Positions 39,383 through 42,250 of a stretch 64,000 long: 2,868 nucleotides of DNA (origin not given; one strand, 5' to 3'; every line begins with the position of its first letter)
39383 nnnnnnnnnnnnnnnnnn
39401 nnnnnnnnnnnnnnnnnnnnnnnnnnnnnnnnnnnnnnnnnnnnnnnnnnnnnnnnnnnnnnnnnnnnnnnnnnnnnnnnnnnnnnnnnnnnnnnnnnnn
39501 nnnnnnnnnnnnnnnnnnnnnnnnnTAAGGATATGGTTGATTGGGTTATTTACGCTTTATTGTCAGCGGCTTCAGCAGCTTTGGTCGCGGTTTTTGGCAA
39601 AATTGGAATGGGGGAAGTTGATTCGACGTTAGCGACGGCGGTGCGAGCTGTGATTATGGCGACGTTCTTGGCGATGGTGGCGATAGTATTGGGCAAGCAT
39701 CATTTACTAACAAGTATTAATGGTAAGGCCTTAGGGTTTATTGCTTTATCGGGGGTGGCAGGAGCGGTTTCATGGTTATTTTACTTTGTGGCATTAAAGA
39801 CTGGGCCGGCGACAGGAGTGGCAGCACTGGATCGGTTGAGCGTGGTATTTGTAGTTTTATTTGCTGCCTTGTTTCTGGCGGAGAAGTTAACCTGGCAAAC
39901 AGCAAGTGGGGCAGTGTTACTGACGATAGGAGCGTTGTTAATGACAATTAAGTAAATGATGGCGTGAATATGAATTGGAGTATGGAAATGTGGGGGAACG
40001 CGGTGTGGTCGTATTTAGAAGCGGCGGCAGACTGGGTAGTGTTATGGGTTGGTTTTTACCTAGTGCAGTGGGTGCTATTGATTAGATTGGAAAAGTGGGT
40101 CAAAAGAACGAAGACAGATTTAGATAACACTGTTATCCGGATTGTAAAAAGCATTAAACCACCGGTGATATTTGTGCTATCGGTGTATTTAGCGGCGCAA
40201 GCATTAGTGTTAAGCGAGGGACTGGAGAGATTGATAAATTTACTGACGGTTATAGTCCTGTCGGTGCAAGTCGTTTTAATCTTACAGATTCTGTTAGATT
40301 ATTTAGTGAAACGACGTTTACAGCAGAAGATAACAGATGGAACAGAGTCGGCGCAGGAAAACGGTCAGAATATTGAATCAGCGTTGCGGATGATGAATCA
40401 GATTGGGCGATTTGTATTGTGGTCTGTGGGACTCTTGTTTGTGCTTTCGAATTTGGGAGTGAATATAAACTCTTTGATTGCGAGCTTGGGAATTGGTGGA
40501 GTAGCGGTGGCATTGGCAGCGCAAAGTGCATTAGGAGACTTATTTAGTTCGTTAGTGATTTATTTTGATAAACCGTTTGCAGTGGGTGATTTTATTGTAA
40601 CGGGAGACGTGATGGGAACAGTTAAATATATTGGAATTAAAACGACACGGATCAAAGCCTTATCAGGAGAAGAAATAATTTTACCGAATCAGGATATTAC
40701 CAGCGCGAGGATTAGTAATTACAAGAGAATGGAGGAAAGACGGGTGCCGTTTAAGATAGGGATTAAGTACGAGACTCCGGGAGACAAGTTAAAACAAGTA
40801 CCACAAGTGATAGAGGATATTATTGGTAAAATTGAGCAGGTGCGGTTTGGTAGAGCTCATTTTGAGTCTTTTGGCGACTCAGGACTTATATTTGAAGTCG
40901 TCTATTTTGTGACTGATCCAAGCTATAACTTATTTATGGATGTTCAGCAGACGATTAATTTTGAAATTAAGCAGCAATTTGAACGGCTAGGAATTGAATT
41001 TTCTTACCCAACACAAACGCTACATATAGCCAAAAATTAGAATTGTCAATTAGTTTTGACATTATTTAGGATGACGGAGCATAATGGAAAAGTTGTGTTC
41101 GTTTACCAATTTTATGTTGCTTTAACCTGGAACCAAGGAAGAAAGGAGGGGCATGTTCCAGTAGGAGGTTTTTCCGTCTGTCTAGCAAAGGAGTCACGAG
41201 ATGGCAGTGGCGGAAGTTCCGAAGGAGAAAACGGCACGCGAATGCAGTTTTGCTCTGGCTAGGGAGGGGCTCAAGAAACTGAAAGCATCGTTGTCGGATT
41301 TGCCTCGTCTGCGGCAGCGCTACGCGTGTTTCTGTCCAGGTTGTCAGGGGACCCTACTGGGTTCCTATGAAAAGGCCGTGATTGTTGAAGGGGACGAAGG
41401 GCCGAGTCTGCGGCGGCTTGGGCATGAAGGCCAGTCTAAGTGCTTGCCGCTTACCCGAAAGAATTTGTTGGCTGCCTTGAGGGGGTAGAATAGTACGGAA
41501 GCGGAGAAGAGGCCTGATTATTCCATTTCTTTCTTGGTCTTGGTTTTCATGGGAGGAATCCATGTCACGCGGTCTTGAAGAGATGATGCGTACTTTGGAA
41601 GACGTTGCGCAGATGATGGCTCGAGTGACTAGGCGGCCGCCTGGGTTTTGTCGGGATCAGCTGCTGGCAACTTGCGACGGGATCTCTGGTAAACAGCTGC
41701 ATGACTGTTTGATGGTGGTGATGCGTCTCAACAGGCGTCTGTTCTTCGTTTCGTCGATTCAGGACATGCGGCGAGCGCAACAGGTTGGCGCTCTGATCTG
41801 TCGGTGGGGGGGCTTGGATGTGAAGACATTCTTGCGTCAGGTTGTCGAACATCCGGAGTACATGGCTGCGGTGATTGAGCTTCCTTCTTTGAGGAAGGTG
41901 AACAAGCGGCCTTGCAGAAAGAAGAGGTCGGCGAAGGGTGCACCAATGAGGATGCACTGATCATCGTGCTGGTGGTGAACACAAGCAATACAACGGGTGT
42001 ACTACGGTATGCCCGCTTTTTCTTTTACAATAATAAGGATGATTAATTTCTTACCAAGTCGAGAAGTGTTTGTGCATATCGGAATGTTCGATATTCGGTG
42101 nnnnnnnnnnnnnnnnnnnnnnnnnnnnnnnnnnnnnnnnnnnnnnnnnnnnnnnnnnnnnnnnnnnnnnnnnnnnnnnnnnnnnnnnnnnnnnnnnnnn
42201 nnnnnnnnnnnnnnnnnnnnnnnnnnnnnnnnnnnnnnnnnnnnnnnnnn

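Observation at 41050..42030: Self-contained GC-rich two-gene cassette inserted between mscS and lgt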

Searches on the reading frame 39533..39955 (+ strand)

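Call 10: search_protein_families(library=pfam, proteins=[window:39533-39955:+], max_evalue=1)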
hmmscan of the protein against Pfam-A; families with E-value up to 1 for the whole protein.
window:39533-39955:+ (140 aa): 3 families
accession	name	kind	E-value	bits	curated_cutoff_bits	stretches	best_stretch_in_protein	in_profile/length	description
PF00892.27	EamA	-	2.3e-21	76.9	28.2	1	4-138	3-134/135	EamA-like transporter family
PF05653.20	Mg_trans_NIPA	-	0.0003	20.5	26.2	1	83-139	65-121/295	Magnesium transporter NIPA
PF16185.10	MTABC_N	-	0.57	10.1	29.1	1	39-120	63-150/244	Mitochondrial ABC-transporter N-terminal five TM region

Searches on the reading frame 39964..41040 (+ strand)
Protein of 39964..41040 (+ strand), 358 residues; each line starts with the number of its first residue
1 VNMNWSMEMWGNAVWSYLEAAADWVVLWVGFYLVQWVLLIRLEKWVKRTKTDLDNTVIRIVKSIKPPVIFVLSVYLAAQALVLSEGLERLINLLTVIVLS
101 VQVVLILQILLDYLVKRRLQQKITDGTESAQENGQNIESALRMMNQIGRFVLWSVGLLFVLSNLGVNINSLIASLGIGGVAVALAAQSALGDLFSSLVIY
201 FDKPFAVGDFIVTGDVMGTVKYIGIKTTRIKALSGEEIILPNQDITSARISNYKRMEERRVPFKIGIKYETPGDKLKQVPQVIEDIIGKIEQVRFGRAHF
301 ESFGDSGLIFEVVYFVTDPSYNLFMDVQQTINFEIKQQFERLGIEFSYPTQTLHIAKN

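Call 10: search_protein_families(library=pfam, proteins=[window:39964-41040:+], max_evalue=1)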
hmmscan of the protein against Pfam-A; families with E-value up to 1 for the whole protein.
window:39964-41040:+ (358 aa): 3 families
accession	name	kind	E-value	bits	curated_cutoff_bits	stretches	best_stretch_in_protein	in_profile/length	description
PF00924.24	MS_channel_2nd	-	4.9e-21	75.1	20.2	1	190-255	3-68/68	Mechanosensitive ion channel, beta-domain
PF21082.3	MS_channel_3rd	-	1.8e-11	44.8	21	1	263-346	3-88/88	Mechanosensitive ion channel MscS, C-terminal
PF21088.3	MS_channel_1st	-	1.2e-10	41.6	23.1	1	149-187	4-42/42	Mechanosensitive ion channel, transmembrane helices 2/3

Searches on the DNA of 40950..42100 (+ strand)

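Call 7: search_rna_families(source=window, start=40950, end=42100, threshold=evalue, max_evalue=10, show_alignments=3)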
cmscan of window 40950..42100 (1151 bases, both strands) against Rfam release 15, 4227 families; matches with E-value up to 10: 2.
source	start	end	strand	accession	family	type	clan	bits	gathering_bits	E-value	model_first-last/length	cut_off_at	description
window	41814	41856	+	RF00588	SNORD41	Gene; snRNA; snoRNA; CD-box;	CL00058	15.5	41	10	1-70/70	no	Small nucleolar RNA SNORD41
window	42035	42089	+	RF01310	sR7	Gene; snRNA; snoRNA; CD-box;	-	13.1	37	4.2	1-57/57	no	Small nucleolar RNA sR7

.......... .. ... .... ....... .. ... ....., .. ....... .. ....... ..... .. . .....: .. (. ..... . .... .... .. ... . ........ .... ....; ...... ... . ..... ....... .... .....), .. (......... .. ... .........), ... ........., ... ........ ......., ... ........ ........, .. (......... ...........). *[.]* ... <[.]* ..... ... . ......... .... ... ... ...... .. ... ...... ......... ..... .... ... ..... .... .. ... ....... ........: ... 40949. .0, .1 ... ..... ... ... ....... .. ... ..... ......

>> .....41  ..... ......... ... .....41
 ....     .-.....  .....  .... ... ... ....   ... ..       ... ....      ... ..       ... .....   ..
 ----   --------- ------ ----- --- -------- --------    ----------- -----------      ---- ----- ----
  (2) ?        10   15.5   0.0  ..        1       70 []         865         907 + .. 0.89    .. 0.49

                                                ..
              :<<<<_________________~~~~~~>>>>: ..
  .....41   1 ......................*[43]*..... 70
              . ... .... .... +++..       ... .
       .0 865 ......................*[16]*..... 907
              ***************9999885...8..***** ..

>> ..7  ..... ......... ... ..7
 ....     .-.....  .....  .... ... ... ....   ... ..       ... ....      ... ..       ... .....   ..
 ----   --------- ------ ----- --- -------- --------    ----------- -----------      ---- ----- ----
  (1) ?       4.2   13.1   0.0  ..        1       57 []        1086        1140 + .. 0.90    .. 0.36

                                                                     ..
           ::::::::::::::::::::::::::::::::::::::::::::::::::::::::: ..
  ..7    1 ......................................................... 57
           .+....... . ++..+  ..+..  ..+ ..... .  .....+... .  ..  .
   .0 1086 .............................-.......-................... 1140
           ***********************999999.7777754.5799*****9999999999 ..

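Call 63: search_dna_similar(query=window:41041-42038:+, collection=plasmids, mode=distant, max_evalue=0.01, max_rows=8)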
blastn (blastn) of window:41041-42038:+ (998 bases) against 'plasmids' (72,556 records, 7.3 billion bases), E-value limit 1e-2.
No match.

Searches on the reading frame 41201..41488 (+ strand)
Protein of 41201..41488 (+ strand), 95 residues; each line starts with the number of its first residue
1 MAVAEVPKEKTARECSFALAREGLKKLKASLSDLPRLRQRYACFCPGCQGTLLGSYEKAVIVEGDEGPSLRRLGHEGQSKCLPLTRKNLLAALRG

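Call 10: search_protein_families(library=pfam, proteins=[window:41201-41488:+], max_evalue=1)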
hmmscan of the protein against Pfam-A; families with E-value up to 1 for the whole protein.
window:41201-41488:+ (95 aa): 2 families
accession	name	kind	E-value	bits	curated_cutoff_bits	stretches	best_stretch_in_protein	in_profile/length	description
PF25164.1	CoiA_N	-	0.11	12.4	26.3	1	32-52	7-27/50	Competence protein CoiA, N-terminal domain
PF08990.16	Docking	-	0.14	12.3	20.9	1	27-40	10-23/29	Erythronolide synthase docking domain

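Call 40: search_protein_families(library=phrogs, proteins=[window:41201-41485:+], max_evalue=1)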
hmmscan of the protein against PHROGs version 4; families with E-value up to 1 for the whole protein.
window:41201-41485:+ (95 aa): 2 families
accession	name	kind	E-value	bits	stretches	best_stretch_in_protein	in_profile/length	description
phrog_4005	-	unknown function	0.031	15.5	1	24-66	4-46/75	-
phrog_13234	-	unknown function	0.13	12.9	1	43-54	12-23/37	-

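Call 41: search_protein_families(library=padloc, proteins=[window:41201-41485:+], max_evalue=1)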
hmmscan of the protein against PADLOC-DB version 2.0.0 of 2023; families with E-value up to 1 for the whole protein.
window:41201-41485:+ (95 aa): 0 families

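Call 62: search_dna_similar(query=window:41201-41485:+, collection=phages, mode=protein, max_evalue=1, max_rows=8)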
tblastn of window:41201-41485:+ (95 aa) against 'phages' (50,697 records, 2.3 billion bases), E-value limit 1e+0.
No match.

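Call 70: list_cluster_members(proteins=[P0001, window:41201-41485:+, P0002, window:2885-3256:-, P0122, P0123, window:39964-41037:+])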
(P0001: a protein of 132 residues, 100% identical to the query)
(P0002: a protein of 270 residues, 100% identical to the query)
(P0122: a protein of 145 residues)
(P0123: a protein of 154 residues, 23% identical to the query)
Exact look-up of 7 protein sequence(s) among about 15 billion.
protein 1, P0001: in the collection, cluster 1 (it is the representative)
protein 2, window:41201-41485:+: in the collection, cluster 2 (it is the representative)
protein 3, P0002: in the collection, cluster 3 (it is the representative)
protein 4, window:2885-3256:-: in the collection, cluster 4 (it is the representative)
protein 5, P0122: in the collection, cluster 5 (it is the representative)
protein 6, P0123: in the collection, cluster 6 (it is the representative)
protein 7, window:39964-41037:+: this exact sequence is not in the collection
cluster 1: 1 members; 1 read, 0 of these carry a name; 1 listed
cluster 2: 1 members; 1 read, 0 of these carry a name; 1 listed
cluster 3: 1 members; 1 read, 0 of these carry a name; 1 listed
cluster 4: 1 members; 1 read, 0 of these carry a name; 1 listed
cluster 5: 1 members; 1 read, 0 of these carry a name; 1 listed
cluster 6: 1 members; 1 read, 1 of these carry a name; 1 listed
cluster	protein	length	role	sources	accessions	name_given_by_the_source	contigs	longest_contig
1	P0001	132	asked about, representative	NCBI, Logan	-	-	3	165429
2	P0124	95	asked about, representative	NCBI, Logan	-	-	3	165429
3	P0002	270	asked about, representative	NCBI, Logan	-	-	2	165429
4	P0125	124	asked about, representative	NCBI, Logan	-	-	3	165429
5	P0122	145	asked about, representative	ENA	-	-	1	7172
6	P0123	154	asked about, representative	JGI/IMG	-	hypothetical protein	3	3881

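Call 77: search_solved_structures(query=A2, max_evalue=10)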
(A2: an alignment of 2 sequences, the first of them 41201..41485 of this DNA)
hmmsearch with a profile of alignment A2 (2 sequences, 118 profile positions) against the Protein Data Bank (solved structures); distinct sequences matched with E-value up to 10: 0.

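Call 78: search_protein_families(library=ncbifam, proteins=[window:41201-41485:+], max_evalue=1)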
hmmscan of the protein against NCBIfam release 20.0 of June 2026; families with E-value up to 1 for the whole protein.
window:41201-41485:+ (95 aa): 0 families

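Call 81: find_related_loci(query=A2, collection=viral_contigs, flank=3000)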
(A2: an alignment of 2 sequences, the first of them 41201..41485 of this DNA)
Query A2 (95 aa) in viral_contigs; peptide patterns used: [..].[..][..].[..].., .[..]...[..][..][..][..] (x = any residue, [..] = any of these).
59 stretches matched a pattern, but none encodes a relative of the query by tblastn (E <= 1e-3).
